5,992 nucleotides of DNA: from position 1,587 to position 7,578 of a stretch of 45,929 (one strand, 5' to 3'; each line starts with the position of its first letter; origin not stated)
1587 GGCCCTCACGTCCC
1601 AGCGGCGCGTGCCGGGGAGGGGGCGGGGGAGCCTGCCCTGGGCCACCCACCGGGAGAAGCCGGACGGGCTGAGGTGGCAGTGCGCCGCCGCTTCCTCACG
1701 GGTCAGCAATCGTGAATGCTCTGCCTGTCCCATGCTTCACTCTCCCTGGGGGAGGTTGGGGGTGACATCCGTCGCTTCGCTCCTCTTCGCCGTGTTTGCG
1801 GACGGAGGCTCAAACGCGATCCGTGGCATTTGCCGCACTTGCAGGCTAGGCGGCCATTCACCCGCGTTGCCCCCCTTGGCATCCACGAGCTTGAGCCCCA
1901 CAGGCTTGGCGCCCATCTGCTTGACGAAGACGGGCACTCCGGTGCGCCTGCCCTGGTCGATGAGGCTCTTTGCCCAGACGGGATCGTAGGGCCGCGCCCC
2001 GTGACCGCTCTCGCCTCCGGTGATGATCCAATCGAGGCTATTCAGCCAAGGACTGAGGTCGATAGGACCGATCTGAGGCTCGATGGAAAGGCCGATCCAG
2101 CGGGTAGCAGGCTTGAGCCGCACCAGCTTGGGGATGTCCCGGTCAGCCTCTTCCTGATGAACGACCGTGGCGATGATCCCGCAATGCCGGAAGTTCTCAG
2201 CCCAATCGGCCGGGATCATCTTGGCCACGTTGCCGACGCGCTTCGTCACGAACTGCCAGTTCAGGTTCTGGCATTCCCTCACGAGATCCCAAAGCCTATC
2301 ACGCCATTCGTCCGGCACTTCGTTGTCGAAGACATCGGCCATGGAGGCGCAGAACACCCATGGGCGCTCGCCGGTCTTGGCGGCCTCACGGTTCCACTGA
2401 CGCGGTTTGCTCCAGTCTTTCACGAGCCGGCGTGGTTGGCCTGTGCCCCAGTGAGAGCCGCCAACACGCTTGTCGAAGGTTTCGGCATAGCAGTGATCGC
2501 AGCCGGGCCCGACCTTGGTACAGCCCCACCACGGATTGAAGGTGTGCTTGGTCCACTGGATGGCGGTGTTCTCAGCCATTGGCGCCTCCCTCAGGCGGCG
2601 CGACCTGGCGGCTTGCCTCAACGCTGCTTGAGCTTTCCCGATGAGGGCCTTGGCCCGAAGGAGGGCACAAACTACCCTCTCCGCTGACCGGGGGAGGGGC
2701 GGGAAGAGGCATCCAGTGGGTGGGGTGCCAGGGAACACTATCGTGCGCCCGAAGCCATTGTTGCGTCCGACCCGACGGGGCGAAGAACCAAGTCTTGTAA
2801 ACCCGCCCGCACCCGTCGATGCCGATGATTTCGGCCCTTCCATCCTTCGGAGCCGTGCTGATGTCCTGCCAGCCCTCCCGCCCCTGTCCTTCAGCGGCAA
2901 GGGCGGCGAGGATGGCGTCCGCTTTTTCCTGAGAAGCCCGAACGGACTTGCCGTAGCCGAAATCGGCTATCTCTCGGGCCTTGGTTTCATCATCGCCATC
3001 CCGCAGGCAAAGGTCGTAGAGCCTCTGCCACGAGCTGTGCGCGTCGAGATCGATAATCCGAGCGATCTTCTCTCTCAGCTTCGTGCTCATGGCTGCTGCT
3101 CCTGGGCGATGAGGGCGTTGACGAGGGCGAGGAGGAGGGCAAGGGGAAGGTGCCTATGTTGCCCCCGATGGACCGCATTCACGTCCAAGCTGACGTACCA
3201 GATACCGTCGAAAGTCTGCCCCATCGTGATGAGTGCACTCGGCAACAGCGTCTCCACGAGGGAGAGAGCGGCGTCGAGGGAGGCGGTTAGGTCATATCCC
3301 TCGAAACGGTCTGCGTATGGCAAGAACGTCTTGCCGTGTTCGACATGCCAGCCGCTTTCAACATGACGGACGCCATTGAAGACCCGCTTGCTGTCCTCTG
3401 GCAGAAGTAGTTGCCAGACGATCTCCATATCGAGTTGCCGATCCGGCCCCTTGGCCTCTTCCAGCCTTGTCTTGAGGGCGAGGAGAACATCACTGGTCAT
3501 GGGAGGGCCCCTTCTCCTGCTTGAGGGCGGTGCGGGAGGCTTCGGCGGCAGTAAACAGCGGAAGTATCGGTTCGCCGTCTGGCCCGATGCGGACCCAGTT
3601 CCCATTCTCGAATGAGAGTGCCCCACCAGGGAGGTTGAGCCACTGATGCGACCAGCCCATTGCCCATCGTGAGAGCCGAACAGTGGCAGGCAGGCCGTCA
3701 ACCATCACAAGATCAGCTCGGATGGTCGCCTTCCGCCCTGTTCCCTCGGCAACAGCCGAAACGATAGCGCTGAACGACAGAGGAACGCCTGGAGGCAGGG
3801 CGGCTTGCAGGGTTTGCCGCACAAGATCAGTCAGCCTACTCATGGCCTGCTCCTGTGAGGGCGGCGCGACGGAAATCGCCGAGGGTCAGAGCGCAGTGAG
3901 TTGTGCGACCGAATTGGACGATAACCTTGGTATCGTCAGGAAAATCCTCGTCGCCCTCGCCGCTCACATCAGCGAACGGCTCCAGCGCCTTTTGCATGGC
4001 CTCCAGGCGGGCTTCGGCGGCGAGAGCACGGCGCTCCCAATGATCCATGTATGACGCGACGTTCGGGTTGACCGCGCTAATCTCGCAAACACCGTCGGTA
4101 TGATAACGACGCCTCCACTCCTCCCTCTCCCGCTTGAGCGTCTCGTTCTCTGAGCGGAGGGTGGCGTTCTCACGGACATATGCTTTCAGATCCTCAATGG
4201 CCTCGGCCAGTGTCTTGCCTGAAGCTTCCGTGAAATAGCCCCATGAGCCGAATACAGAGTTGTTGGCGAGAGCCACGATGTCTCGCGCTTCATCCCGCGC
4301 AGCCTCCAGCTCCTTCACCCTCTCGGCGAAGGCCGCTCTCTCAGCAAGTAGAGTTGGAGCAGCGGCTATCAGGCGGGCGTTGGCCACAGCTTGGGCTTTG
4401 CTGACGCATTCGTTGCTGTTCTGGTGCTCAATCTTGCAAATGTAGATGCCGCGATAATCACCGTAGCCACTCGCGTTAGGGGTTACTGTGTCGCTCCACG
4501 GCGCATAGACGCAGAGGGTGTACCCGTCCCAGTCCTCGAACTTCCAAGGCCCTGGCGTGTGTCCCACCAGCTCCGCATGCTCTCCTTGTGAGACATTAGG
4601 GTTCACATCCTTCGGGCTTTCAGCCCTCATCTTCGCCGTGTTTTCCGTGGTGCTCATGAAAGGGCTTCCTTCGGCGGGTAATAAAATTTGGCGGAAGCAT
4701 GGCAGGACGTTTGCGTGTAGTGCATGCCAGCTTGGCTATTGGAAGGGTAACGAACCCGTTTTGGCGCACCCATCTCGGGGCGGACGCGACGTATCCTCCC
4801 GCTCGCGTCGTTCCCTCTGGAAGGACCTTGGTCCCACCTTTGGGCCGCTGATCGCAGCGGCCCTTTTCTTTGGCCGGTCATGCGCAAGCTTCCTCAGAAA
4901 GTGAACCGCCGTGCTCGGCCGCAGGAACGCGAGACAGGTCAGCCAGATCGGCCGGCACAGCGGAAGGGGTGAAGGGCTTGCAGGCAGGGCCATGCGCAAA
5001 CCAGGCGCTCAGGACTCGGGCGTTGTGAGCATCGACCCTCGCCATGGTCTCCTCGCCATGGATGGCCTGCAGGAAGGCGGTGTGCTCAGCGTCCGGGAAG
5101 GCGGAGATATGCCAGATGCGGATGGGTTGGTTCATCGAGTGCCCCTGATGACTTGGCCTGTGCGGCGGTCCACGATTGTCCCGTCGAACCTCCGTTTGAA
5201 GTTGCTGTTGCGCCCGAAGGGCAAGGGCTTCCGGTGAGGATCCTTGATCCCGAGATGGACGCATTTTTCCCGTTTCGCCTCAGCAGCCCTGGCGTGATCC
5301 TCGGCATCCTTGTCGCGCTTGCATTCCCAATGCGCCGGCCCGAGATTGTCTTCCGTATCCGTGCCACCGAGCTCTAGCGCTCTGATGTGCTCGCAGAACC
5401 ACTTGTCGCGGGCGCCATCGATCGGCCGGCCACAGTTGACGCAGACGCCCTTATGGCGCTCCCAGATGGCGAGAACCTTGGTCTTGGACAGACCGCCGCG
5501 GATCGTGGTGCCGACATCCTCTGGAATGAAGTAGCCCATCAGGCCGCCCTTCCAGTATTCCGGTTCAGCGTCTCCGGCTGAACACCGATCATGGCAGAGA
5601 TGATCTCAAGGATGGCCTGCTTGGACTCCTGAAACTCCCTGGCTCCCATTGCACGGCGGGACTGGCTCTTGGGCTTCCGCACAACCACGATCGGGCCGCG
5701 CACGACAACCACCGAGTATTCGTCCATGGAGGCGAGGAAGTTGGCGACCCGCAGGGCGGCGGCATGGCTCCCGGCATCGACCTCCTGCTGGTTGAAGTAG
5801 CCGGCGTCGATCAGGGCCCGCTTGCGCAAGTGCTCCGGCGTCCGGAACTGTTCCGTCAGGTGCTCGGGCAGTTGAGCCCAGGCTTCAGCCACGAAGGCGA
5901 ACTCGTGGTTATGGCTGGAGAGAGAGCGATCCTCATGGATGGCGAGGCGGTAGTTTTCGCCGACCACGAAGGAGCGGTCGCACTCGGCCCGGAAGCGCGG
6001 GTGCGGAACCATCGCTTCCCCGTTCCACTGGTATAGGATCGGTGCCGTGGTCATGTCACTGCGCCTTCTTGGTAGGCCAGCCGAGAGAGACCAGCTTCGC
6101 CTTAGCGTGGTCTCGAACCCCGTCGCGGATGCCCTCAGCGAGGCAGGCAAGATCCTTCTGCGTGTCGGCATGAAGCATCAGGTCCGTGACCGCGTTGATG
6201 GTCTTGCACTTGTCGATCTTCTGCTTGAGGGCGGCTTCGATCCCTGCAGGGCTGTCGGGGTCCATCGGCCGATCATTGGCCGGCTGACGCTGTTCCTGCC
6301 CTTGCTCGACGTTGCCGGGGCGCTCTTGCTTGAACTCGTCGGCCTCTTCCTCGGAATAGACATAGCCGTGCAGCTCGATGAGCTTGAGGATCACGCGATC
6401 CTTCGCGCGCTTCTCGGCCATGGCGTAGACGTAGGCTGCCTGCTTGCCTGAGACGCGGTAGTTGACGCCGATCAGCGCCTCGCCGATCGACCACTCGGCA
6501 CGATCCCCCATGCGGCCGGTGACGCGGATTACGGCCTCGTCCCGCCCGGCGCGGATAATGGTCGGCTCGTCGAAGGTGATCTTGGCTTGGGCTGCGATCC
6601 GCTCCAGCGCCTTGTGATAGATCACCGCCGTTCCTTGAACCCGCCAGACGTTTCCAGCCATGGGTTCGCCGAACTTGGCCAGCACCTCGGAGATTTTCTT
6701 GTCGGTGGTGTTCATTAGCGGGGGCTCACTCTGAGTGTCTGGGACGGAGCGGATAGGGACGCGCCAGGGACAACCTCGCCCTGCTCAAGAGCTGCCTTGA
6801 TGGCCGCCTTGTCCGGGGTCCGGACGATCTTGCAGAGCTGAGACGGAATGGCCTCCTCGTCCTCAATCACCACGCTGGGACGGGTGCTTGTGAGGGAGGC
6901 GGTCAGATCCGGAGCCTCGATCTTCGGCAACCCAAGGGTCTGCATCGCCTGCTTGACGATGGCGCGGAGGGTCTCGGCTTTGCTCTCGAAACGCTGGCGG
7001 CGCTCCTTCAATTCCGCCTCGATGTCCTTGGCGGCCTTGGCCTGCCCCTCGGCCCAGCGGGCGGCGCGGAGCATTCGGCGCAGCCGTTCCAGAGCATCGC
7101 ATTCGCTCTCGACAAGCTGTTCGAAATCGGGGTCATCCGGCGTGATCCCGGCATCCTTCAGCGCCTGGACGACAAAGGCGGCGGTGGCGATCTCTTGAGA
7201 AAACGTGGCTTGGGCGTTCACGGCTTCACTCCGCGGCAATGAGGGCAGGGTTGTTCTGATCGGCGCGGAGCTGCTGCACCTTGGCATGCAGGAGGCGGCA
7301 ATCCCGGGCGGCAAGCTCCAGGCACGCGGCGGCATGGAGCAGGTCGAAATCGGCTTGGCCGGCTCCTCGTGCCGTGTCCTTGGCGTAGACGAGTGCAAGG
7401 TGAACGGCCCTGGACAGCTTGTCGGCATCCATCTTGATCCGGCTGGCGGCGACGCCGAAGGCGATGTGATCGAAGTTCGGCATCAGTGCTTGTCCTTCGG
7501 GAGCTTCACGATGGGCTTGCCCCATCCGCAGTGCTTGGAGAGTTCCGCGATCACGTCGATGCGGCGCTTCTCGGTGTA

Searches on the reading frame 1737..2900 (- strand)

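Call 20: search_protein_families(library=phrogs, proteins=[window:1737-2900:-], max_evalue=0.001)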
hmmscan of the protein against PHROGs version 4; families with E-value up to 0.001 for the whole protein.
window:1737-2900:- (387 aa): 1 family
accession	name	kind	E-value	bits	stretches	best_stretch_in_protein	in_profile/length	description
phrog_2045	-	unknown function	6.8e-77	259.8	1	108-335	1-237/299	-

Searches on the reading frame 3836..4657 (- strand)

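Call 20: search_protein_families(library=phrogs, proteins=[window:3836-4657:-], max_evalue=0.001)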
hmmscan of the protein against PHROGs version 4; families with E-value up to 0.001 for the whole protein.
window:3836-4657:- (273 aa): 1 family
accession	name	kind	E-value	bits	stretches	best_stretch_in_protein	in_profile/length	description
phrog_1273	-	unknown function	1.7e-09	39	1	32-119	7-77/103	-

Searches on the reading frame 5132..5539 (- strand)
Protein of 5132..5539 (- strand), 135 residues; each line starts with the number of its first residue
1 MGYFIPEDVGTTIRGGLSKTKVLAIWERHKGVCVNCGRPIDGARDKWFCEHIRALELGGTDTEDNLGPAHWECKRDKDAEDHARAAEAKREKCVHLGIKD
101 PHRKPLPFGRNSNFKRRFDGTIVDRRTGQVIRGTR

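Call 20: search_protein_families(library=phrogs, proteins=[window:5132-5539:-], max_evalue=0.001)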
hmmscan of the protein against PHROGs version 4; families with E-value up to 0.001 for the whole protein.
window:5132-5539:- (135 aa): 11 families
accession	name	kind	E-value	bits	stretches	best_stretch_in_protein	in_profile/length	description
phrog_333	-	DNA, RNA and nucleotide metabolism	3e-12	47.9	1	24-127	27-136/138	HNH endonuclease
phrog_6050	-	DNA, RNA and nucleotide metabolism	1.6e-08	34.8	1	20-84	301-364/402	HNH endonuclease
phrog_7785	-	DNA, RNA and nucleotide metabolism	2.6e-07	31.7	1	16-81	56-118/147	HNH endonuclease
phrog_5718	-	DNA, RNA and nucleotide metabolism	7.5e-07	29.5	1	23-86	121-182/394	HNH endonuclease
phrog_589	-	DNA, RNA and nucleotide metabolism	1.5e-06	29.1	1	22-92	83-153/179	HNH endonuclease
phrog_338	-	DNA, RNA and nucleotide metabolism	1.9e-06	28.5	1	28-84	205-266/340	HNH endonuclease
phrog_144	-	DNA, RNA and nucleotide metabolism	8.2e-06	26.6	1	24-88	78-143/175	HNH endonuclease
phrog_2118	-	DNA, RNA and nucleotide metabolism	3.6e-05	24.4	1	17-77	163-221/301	HNH endonuclease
phrog_2214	-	DNA, RNA and nucleotide metabolism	0.00011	22.5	1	24-88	187-247/429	HNH endonuclease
phrog_8660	-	DNA, RNA and nucleotide metabolism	0.00073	20.7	0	19-78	113-177/196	HNH endonuclease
phrog_1035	-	DNA, RNA and nucleotide metabolism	0.0008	20.3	1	19-79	148-212/271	endonuclease VII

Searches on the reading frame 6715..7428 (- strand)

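Call 20: search_protein_families(library=phrogs, proteins=[window:6715-7428:-], max_evalue=0.001)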
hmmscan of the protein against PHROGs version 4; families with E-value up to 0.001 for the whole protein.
window:6715-7428:- (237 aa): 2 families
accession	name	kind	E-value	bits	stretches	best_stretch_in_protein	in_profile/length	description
phrog_253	-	DNA, RNA and nucleotide metabolism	4.2e-25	89.5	1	115-234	46-166/169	Mu Gam-like end protection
phrog_20203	-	unknown function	1.2e-05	26.4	1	162-227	1-68/75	-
